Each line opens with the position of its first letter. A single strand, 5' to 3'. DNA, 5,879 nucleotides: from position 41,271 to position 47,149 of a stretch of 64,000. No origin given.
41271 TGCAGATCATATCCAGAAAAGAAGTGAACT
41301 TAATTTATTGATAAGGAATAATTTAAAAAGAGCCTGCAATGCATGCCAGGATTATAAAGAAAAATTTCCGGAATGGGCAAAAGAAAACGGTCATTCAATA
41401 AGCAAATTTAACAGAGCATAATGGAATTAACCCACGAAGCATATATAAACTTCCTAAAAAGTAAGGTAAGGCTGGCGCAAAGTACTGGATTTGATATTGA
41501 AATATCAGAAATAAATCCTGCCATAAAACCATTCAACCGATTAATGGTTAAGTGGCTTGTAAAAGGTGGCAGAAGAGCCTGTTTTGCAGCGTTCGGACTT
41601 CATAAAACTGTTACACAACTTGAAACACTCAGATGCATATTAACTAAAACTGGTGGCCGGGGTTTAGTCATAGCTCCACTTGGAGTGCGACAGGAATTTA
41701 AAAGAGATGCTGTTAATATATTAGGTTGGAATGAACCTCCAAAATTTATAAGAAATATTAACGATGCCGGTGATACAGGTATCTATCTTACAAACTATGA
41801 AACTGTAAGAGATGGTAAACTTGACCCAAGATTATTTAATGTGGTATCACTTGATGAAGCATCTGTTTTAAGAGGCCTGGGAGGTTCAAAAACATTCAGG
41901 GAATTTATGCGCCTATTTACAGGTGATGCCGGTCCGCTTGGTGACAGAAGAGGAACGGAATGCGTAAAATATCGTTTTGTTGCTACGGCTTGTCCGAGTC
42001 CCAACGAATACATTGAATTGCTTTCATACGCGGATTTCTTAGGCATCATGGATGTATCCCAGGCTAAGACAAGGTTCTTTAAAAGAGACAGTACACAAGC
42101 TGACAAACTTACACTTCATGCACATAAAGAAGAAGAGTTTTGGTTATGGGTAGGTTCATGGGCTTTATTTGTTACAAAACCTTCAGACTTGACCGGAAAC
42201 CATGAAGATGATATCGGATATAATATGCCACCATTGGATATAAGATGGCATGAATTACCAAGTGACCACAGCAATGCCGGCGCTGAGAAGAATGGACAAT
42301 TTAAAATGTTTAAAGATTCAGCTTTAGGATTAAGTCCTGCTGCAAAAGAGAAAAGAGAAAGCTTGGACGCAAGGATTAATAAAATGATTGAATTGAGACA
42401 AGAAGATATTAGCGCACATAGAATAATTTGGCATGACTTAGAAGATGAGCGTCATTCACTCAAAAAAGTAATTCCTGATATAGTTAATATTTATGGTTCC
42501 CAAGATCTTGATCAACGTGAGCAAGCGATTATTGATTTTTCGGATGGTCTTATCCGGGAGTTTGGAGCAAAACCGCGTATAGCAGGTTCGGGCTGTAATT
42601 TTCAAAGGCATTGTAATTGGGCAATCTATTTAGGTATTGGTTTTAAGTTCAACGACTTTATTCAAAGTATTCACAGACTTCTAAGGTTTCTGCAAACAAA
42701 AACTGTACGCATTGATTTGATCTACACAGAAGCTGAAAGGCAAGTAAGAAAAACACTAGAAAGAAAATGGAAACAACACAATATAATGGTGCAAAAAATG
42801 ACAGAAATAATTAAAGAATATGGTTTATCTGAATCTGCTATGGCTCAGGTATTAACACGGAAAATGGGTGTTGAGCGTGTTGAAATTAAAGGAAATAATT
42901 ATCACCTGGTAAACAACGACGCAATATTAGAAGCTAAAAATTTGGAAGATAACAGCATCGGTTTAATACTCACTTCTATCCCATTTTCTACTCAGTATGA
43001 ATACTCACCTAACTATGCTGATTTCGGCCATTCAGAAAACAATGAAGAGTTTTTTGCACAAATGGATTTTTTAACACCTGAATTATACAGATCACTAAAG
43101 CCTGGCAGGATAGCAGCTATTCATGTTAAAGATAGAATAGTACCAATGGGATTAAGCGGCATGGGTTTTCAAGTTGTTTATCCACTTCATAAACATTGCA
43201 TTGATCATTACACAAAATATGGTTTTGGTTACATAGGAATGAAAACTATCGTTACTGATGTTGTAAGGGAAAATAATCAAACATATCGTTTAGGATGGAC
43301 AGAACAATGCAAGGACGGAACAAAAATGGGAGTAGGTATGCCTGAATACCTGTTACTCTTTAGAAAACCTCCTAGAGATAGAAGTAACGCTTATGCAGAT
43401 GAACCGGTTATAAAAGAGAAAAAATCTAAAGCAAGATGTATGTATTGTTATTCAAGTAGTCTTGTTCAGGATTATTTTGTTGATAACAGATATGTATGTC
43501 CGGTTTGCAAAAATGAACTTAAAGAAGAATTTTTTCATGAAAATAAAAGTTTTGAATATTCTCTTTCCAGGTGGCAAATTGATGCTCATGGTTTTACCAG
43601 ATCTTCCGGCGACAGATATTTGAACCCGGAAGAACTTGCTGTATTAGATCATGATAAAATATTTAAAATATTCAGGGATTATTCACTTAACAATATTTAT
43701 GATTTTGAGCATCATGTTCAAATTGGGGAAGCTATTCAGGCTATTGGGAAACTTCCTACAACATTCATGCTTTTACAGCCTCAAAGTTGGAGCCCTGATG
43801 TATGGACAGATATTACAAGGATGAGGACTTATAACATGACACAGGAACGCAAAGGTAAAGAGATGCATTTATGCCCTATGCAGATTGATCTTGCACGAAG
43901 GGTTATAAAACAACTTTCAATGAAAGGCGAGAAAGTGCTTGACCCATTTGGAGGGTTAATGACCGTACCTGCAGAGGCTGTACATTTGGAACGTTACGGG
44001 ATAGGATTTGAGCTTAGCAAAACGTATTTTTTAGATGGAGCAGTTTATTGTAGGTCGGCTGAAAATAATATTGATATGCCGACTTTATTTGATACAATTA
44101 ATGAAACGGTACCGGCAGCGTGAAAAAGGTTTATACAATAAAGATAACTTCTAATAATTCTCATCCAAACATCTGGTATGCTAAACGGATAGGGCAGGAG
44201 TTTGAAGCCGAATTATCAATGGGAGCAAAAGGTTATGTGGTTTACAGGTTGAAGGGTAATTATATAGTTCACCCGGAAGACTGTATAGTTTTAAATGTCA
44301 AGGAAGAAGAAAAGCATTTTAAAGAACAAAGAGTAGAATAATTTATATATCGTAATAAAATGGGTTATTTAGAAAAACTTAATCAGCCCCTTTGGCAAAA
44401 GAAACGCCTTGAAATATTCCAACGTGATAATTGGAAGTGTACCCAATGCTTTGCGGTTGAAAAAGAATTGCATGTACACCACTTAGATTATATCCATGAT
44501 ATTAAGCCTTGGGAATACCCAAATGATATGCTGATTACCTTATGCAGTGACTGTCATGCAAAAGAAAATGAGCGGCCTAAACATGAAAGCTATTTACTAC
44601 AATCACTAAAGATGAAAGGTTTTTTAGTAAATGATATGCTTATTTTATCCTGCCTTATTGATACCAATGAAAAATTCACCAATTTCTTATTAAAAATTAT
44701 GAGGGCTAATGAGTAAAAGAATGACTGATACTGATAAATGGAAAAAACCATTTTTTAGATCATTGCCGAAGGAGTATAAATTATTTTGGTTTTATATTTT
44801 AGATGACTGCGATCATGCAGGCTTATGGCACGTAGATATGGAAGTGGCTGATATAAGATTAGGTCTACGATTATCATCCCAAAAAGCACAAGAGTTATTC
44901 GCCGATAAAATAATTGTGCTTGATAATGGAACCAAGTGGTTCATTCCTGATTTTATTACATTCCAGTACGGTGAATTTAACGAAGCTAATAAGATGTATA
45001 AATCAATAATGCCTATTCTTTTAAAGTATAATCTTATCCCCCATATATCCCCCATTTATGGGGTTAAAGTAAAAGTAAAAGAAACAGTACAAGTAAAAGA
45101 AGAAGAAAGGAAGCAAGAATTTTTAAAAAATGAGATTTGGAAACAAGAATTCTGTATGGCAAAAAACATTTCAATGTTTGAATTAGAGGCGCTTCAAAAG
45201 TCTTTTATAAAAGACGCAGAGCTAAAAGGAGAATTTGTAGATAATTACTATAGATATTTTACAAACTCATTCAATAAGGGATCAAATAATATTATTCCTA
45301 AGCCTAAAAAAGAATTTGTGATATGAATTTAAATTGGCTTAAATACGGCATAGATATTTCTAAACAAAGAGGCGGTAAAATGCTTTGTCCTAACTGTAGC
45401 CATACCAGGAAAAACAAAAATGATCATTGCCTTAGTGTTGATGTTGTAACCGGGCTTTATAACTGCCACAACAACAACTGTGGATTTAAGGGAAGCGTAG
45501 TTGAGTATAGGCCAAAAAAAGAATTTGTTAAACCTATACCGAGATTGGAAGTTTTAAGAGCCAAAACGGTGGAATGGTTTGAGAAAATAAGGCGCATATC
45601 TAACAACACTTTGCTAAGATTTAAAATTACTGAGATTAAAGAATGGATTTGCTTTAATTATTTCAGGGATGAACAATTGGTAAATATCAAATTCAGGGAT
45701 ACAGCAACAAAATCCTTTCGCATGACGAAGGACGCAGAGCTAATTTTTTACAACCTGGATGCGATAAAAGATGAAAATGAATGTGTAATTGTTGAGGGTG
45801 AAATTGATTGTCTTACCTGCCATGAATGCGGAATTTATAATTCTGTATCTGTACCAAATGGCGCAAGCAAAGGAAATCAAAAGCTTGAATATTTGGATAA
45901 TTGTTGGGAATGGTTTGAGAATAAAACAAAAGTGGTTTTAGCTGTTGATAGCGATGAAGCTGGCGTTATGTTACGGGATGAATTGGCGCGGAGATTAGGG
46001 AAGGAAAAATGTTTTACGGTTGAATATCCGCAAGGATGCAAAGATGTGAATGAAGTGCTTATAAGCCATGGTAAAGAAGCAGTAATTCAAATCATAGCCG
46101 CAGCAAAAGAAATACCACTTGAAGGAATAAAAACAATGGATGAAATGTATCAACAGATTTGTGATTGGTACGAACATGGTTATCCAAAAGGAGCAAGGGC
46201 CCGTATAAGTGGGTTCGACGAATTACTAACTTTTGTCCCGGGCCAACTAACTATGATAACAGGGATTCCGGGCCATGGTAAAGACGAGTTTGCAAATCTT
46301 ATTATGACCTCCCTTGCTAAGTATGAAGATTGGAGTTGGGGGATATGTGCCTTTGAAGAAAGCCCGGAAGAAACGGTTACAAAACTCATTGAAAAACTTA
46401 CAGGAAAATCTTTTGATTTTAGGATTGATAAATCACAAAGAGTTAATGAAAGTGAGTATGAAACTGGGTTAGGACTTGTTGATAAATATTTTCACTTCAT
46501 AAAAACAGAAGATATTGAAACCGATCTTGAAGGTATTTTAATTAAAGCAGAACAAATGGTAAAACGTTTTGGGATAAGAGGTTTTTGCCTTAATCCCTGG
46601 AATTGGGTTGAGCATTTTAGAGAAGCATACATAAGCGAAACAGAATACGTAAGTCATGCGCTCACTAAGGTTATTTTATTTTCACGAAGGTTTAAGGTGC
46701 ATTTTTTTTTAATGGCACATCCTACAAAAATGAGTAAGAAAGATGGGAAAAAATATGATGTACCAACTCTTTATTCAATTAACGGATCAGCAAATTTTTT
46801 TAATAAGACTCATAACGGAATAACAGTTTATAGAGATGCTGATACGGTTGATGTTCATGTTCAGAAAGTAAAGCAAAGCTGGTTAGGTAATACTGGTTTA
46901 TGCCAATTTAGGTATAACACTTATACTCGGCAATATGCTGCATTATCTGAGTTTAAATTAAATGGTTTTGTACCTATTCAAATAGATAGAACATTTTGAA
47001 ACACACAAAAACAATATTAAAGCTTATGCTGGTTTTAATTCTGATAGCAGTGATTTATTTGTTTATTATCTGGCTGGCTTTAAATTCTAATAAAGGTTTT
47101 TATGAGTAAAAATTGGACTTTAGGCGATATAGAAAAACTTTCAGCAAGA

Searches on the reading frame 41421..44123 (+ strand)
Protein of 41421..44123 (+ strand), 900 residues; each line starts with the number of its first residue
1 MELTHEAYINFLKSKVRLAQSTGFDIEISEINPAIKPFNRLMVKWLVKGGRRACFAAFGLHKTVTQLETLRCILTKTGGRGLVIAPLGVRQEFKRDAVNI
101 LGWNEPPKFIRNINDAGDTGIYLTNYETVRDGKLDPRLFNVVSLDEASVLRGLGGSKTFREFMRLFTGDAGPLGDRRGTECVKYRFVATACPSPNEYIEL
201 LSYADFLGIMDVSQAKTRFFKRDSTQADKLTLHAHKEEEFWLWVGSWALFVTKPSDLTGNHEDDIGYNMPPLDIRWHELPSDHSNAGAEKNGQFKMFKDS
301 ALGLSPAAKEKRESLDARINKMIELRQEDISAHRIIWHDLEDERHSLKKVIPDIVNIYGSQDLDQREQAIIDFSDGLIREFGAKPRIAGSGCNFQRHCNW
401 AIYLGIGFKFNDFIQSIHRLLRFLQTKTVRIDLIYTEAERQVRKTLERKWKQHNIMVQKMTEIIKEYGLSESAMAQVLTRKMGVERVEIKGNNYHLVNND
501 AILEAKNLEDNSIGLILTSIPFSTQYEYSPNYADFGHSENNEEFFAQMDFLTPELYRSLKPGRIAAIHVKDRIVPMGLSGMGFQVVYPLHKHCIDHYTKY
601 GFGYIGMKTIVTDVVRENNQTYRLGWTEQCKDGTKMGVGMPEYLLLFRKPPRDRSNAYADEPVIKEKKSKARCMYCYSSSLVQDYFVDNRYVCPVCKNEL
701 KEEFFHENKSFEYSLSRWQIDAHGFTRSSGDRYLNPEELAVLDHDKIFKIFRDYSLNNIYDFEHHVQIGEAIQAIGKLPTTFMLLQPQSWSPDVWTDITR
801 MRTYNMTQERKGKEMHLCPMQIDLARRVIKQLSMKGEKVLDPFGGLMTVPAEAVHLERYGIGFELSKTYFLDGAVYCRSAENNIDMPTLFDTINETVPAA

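Call 15: search_protein_families(library=phrogs, proteins=[window:41421-44123:+], max_evalue=0.001)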
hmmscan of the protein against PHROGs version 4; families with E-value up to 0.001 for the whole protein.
window:41421-44123:+ (900 aa): 8 families
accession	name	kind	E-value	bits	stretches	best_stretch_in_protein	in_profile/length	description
phrog_16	-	DNA, RNA and nucleotide metabolism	3.2e-108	364.2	1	40-895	278-927/986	DNA helicase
phrog_62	-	DNA, RNA and nucleotide metabolism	5.8e-29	101.3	1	37-538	699-1202/1881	DNA helicase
phrog_67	-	other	2.2e-24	87.5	1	441-870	77-336/743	DNA methyltransferase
phrog_31240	-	unknown function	5.4e-15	56.5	1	8-60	4-55/89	-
phrog_498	-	other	3e-06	27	1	799-869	348-412/633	DNA methyltransferase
phrog_11354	-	unknown function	9e-05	23.2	1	367-459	13-107/116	-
phrog_6025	-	other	0.00012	22.8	1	489-574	7-88/192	DNA methyltransferase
phrog_18293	-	other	0.00023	22.1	1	812-873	42-103/119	methyltransferase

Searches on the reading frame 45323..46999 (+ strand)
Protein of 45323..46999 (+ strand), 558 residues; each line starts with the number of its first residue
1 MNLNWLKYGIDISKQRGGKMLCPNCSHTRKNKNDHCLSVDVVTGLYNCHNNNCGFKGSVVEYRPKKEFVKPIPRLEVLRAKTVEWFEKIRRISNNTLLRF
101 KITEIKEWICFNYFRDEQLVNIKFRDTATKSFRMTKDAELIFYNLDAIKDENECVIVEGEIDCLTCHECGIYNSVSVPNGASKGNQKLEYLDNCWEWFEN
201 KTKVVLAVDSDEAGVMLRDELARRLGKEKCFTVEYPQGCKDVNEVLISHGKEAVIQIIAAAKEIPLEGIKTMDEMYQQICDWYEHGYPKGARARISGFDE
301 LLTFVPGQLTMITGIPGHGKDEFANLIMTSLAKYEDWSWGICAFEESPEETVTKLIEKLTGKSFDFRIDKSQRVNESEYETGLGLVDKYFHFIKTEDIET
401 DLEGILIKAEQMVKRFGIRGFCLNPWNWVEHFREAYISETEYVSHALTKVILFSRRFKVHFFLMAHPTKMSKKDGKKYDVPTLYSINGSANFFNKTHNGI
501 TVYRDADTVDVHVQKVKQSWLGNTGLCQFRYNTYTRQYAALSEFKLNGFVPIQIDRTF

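Call 15: search_protein_families(library=phrogs, proteins=[window:45323-46999:+], max_evalue=0.001)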
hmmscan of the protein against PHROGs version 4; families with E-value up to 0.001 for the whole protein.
window:45323-46999:+ (558 aa): 9 families
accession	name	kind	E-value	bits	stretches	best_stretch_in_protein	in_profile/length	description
phrog_239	-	DNA, RNA and nucleotide metabolism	4.5e-80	271.6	1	14-546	37-604/801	DNA primase/helicase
phrog_18375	-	DNA, RNA and nucleotide metabolism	7.1e-31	108.2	1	268-540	336-614/644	DNA primase/helicase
phrog_47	-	DNA, RNA and nucleotide metabolism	2.6e-22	80.2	1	8-261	38-337/947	DNA primase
phrog_5482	-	unknown function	1e-21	78.1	1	271-509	10-253/341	-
phrog_849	-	DNA, RNA and nucleotide metabolism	3.1e-10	40.6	1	138-260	224-342/435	DNA primase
phrog_6444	-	DNA, RNA and nucleotide metabolism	2.1e-05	24.5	1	147-263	255-368/577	DNA primase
phrog_6088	-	DNA, RNA and nucleotide metabolism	0.00024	20.6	1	111-237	165-271/772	DNA primase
phrog_22173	-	DNA, RNA and nucleotide metabolism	0.00031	21.7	1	136-226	19-103/133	DNA primase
phrog_19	-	DNA, RNA and nucleotide metabolism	0.00059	19.8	1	243-507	284-542/621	DnaB-like replicative helicase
